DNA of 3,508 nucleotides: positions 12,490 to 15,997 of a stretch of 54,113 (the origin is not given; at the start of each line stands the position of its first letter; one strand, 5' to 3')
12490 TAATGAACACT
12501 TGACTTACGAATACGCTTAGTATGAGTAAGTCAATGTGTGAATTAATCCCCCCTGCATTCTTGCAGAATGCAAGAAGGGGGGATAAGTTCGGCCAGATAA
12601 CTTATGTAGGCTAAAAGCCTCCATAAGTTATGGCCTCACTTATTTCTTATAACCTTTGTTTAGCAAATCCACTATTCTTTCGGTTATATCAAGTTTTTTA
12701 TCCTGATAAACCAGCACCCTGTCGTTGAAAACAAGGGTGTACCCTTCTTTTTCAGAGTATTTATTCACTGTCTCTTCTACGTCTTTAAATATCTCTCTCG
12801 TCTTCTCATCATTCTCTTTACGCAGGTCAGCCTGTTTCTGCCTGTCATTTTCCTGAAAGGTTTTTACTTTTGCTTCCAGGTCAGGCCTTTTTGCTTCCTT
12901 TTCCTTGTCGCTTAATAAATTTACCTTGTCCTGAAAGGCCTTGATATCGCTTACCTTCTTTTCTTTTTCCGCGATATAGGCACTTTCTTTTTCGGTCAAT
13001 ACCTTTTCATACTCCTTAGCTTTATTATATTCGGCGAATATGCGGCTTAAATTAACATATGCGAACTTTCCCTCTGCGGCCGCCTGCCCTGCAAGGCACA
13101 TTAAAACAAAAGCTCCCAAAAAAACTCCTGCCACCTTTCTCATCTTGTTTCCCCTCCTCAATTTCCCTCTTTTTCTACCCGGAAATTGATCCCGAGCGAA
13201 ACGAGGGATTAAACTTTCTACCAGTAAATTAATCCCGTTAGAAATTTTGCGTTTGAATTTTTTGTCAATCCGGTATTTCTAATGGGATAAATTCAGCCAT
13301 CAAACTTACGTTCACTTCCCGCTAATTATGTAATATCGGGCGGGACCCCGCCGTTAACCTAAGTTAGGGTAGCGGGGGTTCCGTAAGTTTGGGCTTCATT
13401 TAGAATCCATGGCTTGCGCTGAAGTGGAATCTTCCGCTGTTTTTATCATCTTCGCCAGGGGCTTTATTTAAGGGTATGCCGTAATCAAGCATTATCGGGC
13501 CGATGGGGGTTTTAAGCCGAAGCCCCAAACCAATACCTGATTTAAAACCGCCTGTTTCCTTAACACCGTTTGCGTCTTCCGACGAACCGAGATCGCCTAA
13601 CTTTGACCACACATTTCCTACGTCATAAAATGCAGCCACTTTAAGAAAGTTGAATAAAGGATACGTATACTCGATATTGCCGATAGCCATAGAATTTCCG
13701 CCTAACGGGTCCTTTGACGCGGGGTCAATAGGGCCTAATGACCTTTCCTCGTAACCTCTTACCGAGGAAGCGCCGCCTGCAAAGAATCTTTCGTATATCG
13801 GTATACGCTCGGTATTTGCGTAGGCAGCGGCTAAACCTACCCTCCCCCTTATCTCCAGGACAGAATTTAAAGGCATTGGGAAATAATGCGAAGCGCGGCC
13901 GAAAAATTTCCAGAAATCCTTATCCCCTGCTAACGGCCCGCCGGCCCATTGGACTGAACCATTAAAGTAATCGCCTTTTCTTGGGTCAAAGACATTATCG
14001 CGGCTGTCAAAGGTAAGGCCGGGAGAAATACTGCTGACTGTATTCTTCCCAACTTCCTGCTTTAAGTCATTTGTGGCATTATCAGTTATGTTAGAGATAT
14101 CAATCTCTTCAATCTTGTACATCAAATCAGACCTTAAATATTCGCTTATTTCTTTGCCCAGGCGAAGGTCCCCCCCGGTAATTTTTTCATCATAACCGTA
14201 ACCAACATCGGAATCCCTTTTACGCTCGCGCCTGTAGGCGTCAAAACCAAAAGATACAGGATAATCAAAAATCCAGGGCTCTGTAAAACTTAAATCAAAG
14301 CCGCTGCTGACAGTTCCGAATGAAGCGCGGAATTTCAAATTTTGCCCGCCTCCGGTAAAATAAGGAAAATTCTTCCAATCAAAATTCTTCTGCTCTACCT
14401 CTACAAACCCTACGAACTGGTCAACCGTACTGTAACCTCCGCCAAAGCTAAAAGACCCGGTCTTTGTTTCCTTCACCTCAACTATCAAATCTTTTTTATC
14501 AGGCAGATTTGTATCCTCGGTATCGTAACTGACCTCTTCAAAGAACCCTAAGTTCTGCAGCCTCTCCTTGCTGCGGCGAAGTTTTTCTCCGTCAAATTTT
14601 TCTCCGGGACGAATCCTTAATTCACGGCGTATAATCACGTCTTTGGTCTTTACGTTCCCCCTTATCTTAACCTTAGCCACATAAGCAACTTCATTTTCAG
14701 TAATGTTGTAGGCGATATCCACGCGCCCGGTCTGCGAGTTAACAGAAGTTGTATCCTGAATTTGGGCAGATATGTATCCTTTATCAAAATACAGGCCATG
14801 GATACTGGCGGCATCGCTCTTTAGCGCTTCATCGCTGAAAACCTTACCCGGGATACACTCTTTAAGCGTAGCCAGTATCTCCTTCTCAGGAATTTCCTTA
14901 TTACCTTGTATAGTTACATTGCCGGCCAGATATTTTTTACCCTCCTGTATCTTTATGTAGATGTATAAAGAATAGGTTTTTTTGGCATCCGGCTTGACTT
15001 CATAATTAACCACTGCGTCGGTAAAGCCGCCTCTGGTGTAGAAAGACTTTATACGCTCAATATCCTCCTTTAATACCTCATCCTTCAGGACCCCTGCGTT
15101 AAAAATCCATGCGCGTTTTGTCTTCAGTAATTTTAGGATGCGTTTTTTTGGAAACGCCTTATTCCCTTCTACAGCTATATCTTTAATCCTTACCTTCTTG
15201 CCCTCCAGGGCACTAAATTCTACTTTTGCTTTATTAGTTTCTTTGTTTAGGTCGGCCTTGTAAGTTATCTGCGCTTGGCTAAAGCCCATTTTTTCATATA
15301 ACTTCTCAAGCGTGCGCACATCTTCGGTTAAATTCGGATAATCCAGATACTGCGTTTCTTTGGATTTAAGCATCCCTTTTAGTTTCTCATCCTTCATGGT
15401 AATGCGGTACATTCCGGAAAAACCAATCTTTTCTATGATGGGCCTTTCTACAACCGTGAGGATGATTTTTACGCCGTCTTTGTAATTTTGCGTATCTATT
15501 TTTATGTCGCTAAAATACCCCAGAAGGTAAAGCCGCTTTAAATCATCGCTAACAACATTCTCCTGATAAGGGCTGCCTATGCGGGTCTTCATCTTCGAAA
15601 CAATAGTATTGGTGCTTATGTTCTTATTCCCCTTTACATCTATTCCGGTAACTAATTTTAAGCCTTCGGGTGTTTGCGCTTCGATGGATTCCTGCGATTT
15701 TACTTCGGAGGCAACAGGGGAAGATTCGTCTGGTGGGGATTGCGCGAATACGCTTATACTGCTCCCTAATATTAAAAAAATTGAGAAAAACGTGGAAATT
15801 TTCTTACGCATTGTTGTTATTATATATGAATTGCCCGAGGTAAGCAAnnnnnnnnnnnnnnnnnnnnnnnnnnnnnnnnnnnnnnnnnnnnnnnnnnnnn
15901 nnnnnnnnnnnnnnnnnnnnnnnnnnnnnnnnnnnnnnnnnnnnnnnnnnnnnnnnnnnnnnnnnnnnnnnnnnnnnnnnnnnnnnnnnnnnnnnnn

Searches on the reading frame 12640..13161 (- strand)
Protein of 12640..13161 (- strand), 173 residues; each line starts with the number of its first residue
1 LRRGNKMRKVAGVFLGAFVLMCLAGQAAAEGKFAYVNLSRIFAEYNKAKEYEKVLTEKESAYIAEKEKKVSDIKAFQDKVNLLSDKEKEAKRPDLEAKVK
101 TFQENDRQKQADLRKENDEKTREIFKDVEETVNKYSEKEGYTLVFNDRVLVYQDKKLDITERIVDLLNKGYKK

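Call 5: search_protein_families(library=pfam, proteins=[window:12640-13161:-])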
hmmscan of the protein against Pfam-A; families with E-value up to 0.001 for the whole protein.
window:12640-13161:- (173 aa): 1 family
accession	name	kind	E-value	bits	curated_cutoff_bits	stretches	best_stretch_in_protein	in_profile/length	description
PF03938.19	OmpH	-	8.1e-23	81.6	32.4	1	32-166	1-140/141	Outer membrane protein (OmpH-like)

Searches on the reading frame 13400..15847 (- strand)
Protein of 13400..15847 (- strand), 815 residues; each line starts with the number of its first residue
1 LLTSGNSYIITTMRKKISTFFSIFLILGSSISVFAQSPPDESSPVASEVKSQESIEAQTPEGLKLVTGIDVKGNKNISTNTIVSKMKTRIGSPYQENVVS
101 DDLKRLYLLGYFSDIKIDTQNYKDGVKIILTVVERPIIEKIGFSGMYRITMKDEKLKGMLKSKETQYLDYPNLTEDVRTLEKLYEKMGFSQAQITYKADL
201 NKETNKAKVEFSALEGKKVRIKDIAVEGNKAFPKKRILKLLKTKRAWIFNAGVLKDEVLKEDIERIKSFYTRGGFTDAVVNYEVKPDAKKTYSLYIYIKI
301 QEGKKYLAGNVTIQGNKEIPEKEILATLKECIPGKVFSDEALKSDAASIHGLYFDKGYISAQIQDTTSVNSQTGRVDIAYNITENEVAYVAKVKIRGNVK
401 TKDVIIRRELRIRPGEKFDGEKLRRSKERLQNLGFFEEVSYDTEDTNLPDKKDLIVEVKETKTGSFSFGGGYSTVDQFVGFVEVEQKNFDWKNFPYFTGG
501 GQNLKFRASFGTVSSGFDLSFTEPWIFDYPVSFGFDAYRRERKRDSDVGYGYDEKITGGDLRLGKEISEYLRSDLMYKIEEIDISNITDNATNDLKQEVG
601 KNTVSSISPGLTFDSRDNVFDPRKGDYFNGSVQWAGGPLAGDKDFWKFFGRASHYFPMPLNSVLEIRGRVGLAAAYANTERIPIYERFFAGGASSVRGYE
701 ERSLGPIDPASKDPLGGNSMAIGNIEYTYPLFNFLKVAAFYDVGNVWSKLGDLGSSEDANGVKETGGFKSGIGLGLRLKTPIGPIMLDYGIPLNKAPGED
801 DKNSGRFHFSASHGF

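Call 5: search_protein_families(library=pfam, proteins=[window:13400-15847:-])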
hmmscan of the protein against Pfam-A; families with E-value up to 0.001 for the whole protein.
window:13400-15847:- (815 aa): 5 families
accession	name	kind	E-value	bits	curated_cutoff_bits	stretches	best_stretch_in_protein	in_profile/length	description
PF01103.29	Omp85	-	4e-75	253.8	24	1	497-815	2-325/325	Omp85 superfamily domain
PF07244.20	POTRA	-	5.1e-60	200.6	21.3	5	389-460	2-78/79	Surface antigen variable number repeat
PF08478.15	POTRA_1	-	3e-07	31.1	23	0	390-438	3-51/69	POTRA domain, FtsQ-type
PF08479.16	POTRA_2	-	1.7e-06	28.2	24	0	310-364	5-58/76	POTRA domain, ShlB-type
PF25282.1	POTRA1_3_Toc75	-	3.5e-05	24.4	27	0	401-459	40-96/99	Toc75-like, POTRA domain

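Call 32: find_homologous_proteins(query=window:13400-15847:-, max_evalue=1e-50)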
Query window:13400-15847:- (815 aa): 2488 proteins with E <= 1e-50 among 8000 candidates; the best 120 are listed.
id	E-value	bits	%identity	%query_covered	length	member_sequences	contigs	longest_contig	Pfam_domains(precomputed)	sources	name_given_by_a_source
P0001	0.0e+0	1829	100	100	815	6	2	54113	PF08479.17,PF08478.16,PF07244.21,PF01103.30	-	-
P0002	0.0e+0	1585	86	99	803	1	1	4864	PF08479.17,PF08478.16,PF07244.21,PF01103.30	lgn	-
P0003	0.0e+0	1564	84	99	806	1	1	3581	PF08479.17,PF08478.16,PF07244.21,PF01103.30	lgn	-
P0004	0.0e+0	1542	84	100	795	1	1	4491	PF08479.17,PF08478.16,PF07244.21,PF01103.30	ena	-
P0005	0.0e+0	1465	80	99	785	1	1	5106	PF08479.17,PF08478.16,PF25282.1,PF07244.21,PF01103.30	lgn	-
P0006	0.0e+0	1378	74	100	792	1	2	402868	PF08479.17,PF25282.1,PF07244.21,PF01103.30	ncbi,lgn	-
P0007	0.0e+0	1361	75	97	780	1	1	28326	PF08479.17,PF08478.16,PF07244.21,PF01103.30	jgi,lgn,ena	-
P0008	0.0e+0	1349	73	99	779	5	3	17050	PF08479.17,PF08478.16,PF25282.1,PF07244.21,PF01103.30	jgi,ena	-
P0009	0.0e+0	1348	75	94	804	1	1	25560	PF07244.21,PF01103.30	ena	-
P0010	0.0e+0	1345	72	99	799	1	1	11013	PF08478.16,PF25282.1,PF07244.21,PF01103.30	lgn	-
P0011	0.0e+0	1342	71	100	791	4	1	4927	PF08478.16,PF25282.1,PF07244.21,PF01103.30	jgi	-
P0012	0.0e+0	1337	71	100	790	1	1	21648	PF08479.17,PF08478.16,PF25282.1,PF07244.21,PF01103.30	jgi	jgi:outer membrane protein insertion porin family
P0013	0.0e+0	1336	73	99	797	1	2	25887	PF08478.16,PF07244.21,PF01103.30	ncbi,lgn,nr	ncbi:MAG: outer membrane protein assembly factor BamA [Candidatus Omnitrophica bacterium]|nr:outer m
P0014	0.0e+0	1334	71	99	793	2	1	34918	PF08479.17,PF08478.16,PF07244.21,PF01103.30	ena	-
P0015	0.0e+0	1332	71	100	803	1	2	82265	PF08479.17,PF08478.16,PF25282.1,PF07244.21,PF01103.30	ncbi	-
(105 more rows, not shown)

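Call 33: find_encoding_contigs(protein=P0002, flank=10000, max_places=1)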
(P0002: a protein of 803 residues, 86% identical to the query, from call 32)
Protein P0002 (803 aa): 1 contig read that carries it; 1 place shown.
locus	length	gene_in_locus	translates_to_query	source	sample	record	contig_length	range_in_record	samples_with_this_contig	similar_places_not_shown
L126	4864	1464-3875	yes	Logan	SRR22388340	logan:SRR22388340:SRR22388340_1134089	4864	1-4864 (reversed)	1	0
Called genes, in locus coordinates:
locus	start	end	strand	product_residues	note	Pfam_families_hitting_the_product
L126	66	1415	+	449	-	PF00772:DnaB, PF03796:DnaB_C, PF13481:AAA_25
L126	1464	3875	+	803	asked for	PF07244:POTRA, PF08478:POTRA_1 (faint), PF08479:POTRA_2 (faint), PF07244:POTRA, PF01103:Omp85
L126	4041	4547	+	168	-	PF03938:OmpH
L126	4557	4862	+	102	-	?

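Call 34: find_encoding_contigs(protein=P0005, flank=10000, max_places=1)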
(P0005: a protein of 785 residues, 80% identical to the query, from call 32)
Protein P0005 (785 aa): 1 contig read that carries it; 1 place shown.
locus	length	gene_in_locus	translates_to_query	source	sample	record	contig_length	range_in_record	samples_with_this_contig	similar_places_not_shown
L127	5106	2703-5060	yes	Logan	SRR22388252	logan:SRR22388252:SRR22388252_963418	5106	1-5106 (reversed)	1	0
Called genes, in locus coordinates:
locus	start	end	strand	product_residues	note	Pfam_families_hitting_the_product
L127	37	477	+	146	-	PF00436:SSB, PF22657:SSB_1 (weak)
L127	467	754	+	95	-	PF01084:Ribosomal_S18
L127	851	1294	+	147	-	PF01281:Ribosomal_L9_N, PF03948:Ribosomal_L9_C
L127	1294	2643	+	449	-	PF00772:DnaB, PF03796:DnaB_C, PF13481:AAA_25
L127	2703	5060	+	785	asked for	PF07244:POTRA, PF08478:POTRA_1 (faint), PF08479:POTRA_2 (faint), PF25282:POTRA1_3_Toc75 (faint), PF07244:POTRA, PF01103:Omp85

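Call 35: find_encoding_contigs(protein=P0006, flank=10000, max_places=1)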
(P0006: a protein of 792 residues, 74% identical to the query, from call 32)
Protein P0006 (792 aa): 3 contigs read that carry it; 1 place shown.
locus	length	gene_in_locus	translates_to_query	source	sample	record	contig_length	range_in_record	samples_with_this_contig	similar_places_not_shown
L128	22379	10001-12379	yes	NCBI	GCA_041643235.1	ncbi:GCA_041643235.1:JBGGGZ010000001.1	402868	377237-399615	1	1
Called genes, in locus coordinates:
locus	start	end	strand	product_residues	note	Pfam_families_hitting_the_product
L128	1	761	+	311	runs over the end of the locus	PF02779:Transket_pyr, PF02780:Transketolase_C, PF22613:Transketolase_C_1 (weak), PF17147:PFOR_II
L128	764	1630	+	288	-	PF00288:GHMP_kinases_N, PF08544:GHMP_kinases_C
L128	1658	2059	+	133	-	PF04026:SpoVG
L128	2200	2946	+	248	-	PF04191:PEMT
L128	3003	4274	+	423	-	PF00483:NTP_transferase, PF01128:IspD, PF02348:CTP_transf_3 (weak), PF12804:NTP_transf_3, PF14602:Hexapep_2 (faint), PF25087:GMPPB_C (faint), PF00132:Hexapep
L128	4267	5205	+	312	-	PF13793:Pribosyltran_N, PF00156:Pribosyltran, PF14572:Pribosyl_synth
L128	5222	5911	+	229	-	PF01386:Ribosomal_L25p, PF14693:Ribosomal_TL5_C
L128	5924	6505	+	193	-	PF01195:Pept_tRNA_hydro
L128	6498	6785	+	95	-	PF01250:Ribosomal_S6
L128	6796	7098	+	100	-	-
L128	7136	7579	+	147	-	PF00436:SSB, PF22657:SSB_1 (weak)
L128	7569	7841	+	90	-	PF01084:Ribosomal_S18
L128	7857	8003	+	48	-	-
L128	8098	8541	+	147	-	PF01281:Ribosomal_L9_N, PF03948:Ribosomal_L9_C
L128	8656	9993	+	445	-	PF00772:DnaB, PF03796:DnaB_C, PF13481:AAA_25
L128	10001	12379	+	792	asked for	PF25282:POTRA1_3_Toc75 (faint), PF07244:POTRA, PF08479:POTRA_2 (faint), PF07244:POTRA, PF01103:Omp85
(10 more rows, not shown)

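Call 36: find_encoding_contigs(protein=P0007, flank=10000, max_places=1)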
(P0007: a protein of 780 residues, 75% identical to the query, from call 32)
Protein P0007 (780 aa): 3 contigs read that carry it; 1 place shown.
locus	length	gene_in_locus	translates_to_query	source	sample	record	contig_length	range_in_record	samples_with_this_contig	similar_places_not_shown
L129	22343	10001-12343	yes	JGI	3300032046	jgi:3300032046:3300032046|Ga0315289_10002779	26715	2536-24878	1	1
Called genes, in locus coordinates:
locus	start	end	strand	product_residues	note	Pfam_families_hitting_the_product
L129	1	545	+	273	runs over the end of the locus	PF13292:DXP_synthase_N, PF00456:Transketolase_N, PF09364:XFP_N (weak)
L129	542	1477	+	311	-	PF02779:Transket_pyr, PF02780:Transketolase_C, PF17147:PFOR_II (weak)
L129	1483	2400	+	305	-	PF00288:GHMP_kinases_N, PF08544:GHMP_kinases_C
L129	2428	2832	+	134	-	PF04026:SpoVG, PF00641:Zn_ribbon_RanBP (weak), PF12773:DZR (faint)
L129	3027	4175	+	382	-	PF00483:NTP_transferase, PF12804:NTP_transf_3 (weak), PF25084:LbH_EIF2B (faint), PF25087:GMPPB_C (faint), PF00132:Hexapep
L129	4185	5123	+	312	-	PF13793:Pribosyltran_N, PF00156:Pribosyltran, PF14572:Pribosyl_synth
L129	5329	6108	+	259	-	PF01386:Ribosomal_L25p, PF14693:Ribosomal_TL5_C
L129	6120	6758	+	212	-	PF01195:Pept_tRNA_hydro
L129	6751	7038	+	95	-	PF01250:Ribosomal_S6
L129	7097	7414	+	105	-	-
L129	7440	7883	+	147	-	PF00436:SSB, PF22657:SSB_1 (weak)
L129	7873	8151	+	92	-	PF01084:Ribosomal_S18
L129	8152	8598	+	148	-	PF01281:Ribosomal_L9_N, PF03948:Ribosomal_L9_C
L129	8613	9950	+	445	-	PF00772:DnaB, PF03796:DnaB_C, PF13481:AAA_25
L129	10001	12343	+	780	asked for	PF07244:POTRA, PF08478:POTRA_1 (faint), PF08479:POTRA_2 (faint), PF07244:POTRA, PF01103:Omp85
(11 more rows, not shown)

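Call 54: find_encoding_contigs(protein=P0003, flank=10000, max_places=1)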
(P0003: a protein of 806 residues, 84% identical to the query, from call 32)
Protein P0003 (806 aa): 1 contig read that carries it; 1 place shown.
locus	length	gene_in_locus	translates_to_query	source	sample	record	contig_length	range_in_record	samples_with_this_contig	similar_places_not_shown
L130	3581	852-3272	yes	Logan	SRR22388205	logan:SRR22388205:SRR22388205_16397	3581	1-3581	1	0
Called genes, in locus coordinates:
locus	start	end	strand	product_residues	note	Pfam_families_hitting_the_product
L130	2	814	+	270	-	?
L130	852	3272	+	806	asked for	PF07244:POTRA, PF08478:POTRA_1 (faint), PF08479:POTRA_2 (faint), PF07244:POTRA, PF01103:Omp85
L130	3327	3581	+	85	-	?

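Call 55: find_encoding_contigs(protein=P0004, flank=10000, max_places=1)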
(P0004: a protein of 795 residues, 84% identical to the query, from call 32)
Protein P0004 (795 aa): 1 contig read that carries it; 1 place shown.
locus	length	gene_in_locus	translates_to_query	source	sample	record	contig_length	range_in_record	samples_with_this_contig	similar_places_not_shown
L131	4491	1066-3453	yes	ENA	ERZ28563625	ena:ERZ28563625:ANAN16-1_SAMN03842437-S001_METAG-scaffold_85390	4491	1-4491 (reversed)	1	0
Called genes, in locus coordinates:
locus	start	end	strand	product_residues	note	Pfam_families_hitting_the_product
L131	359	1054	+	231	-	PF03796:DnaB_C, PF13481:AAA_25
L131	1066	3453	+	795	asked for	PF08478:POTRA_1 (faint), PF08479:POTRA_2 (faint), PF07244:POTRA, PF01103:Omp85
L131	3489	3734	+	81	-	-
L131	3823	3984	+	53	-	PF03938:OmpH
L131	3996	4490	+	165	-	?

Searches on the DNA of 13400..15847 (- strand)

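Call 37: search_with_rna_model(model_id=R1, sources=[L126, L127, L128, L129], max_evalue=0.1, filters=off)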
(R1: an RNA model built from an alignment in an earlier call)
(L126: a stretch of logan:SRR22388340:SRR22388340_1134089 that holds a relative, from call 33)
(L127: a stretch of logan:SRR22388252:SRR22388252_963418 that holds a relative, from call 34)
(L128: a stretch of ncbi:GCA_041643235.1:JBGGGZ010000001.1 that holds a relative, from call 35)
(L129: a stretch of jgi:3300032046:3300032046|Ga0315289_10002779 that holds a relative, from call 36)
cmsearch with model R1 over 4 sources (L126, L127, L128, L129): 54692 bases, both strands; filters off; matches with E-value up to 0.1: 8.
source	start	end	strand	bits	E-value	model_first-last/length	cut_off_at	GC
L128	14074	14136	+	70.5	3.7e-16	1-64/64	no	0.46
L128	8035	8098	+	65.5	8.5e-15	1-64/64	no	0.34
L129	5118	5180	-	53.1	1.9e-11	1-64/64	no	0.49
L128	7836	7911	-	53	2.1e-11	1-64/64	no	0.37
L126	3870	3945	-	49.8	1.5e-10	1-64/64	no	0.39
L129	5132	5164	+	27.9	0.00013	17-50/64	no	0.42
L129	5277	5321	-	23.9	0.0015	11-54/64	no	0.47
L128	17057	17082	+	20.7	0.011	1-64/64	no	0.38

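Call 57: search_with_rna_model(model_id=R1, sources=[L130, L131, L132, L133, L134, L135, L136, L137, L138, L139, L140, L141, L142, L143, L144, L145, L146, L147, L148, L149, L150, L151, L152, L153, L154, L155, L156, L157, L158, L159, L160, L161, L162, L163, L164, L165, L166, L167, L168, L169, L170, L171, L172, L173, L174, L175, L176, L177, L178, L179, L180, L181, L182, L183, L184, L185, L186, L187, L188], max_evalue=0.001)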
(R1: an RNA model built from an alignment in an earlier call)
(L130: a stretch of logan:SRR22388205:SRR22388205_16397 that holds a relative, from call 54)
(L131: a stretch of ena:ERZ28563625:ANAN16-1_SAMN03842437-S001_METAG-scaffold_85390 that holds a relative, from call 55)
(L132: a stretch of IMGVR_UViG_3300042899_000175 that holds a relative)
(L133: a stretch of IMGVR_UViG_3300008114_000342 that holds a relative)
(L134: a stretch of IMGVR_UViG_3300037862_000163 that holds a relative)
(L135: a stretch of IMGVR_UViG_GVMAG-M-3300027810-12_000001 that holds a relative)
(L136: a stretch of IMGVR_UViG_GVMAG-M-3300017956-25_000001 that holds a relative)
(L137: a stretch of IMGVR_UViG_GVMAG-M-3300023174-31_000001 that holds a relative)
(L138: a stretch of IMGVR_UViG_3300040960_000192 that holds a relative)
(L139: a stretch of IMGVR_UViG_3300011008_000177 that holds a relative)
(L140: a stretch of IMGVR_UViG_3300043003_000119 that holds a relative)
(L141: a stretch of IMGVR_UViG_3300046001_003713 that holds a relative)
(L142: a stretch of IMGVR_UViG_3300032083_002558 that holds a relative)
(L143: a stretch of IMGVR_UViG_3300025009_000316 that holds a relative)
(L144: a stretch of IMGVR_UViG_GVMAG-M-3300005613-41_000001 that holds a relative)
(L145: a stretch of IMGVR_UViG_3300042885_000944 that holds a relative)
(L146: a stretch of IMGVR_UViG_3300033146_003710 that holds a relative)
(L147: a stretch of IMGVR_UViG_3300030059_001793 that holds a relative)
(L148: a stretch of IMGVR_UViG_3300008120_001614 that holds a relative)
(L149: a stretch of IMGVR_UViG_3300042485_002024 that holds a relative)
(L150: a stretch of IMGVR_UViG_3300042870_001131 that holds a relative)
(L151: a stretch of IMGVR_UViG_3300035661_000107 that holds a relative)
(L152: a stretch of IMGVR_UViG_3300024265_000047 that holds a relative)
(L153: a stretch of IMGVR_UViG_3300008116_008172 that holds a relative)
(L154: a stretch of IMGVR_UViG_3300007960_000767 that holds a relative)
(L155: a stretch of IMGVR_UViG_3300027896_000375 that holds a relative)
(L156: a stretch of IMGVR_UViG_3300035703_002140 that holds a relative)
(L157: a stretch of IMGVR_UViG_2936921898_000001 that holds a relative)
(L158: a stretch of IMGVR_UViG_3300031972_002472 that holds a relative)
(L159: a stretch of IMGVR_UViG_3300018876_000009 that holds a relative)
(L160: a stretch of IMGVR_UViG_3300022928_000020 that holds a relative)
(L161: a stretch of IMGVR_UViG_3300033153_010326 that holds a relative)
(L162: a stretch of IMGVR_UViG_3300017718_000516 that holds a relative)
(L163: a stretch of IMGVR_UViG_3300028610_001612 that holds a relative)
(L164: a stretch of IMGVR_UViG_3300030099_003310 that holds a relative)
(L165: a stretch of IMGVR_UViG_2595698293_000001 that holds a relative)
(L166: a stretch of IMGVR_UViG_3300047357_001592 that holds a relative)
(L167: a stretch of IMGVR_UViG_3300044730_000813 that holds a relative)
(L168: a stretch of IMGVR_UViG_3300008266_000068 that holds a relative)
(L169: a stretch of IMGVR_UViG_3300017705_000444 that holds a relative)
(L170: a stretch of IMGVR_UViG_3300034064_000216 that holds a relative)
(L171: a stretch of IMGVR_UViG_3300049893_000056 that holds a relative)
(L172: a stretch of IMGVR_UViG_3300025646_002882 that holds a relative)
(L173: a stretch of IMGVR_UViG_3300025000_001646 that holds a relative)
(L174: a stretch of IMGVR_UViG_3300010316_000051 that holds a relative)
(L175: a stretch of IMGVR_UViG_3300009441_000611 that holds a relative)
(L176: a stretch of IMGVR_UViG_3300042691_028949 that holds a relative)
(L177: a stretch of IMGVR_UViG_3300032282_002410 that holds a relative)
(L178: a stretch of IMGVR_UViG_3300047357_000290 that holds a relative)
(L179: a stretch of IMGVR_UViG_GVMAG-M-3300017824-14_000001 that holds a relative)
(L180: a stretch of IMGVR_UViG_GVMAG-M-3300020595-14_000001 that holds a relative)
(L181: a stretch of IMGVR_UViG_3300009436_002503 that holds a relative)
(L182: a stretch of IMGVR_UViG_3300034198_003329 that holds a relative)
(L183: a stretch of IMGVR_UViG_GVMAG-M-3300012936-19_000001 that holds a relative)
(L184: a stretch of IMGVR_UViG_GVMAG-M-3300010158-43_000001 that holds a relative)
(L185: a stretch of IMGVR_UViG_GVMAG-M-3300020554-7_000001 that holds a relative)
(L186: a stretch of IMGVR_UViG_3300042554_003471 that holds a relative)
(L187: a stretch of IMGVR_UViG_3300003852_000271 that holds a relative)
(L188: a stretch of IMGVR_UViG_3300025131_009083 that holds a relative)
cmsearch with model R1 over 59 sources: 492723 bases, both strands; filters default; matches with E-value up to 0.001: 0.
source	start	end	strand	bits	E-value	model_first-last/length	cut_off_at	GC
